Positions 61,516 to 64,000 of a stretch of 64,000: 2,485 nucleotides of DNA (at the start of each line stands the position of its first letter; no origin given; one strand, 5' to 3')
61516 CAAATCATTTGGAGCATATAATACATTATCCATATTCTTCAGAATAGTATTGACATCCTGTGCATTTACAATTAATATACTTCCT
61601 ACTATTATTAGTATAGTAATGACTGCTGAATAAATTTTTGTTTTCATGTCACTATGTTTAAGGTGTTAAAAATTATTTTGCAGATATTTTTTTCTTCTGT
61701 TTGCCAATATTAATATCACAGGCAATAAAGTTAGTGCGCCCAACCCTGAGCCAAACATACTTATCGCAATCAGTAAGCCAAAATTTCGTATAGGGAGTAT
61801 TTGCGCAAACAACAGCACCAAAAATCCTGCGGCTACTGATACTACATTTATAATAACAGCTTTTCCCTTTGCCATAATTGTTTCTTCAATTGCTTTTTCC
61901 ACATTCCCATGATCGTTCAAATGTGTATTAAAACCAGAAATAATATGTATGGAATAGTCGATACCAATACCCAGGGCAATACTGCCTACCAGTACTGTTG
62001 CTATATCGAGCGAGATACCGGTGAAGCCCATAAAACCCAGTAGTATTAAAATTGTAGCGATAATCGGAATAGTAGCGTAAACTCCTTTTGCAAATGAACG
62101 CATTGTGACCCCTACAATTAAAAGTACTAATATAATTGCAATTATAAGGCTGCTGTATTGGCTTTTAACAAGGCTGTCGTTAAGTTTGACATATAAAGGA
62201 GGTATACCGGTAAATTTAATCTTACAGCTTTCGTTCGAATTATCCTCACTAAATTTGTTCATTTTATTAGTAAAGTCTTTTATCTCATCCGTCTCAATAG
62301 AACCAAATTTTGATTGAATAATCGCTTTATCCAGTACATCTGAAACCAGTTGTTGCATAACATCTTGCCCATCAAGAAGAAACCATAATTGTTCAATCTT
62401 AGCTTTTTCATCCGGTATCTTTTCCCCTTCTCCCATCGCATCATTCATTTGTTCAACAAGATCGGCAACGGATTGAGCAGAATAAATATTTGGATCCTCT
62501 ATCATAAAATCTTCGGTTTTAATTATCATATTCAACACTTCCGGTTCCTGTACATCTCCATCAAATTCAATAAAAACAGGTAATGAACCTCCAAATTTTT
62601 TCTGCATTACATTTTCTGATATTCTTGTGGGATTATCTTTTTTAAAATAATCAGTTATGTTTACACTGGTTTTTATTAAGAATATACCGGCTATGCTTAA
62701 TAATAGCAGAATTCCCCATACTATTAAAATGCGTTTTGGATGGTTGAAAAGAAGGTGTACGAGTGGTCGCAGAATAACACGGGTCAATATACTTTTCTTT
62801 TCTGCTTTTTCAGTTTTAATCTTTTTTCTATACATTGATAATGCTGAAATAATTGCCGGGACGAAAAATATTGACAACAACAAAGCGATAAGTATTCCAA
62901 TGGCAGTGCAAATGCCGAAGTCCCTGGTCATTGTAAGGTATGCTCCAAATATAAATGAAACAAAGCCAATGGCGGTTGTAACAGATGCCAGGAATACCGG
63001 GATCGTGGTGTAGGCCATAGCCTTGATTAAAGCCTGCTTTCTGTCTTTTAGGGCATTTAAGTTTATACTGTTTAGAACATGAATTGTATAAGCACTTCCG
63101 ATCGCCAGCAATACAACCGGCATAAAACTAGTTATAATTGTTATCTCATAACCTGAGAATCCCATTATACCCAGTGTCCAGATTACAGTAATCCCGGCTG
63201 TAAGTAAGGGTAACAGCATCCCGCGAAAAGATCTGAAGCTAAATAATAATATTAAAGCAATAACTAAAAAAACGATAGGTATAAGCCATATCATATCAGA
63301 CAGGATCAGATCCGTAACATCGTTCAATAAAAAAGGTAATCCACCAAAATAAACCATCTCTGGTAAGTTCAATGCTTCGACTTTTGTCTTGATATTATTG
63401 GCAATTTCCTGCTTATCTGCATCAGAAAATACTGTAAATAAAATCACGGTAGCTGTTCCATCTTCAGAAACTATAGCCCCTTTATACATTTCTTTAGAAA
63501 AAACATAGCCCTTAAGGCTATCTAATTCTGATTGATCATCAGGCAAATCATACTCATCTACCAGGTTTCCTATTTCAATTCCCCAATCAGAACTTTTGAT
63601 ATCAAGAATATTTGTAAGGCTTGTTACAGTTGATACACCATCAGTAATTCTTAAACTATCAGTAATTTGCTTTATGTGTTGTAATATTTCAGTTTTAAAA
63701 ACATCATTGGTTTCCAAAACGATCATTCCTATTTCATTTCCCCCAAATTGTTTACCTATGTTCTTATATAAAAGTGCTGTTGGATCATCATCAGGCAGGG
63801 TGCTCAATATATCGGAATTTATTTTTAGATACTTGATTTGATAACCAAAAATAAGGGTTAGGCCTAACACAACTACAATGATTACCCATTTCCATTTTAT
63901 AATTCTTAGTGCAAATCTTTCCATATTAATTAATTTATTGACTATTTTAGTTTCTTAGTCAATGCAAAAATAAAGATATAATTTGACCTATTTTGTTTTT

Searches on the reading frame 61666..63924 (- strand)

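Call 96: search_protein_families(library=pfam, proteins=[window:61666-63924:-], max_evalue=0.0001)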
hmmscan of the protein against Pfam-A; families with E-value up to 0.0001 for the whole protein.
window:61666-63924:- (752 aa): 3 families
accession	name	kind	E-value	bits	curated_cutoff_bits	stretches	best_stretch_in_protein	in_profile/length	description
PF03176.21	MMPL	-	1.9e-51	175.4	20.5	2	50-377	10-316/333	MMPL family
PF12349.14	Sterol-sensing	-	1.3e-10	41.8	22.3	1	238-374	11-145/153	Sterol-sensing domain of SREBP cleavage-activation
PF00873.25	ACR_tran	-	1.8e-09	36.3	28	1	591-743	335-493/1021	AcrB/AcrD/AcrF family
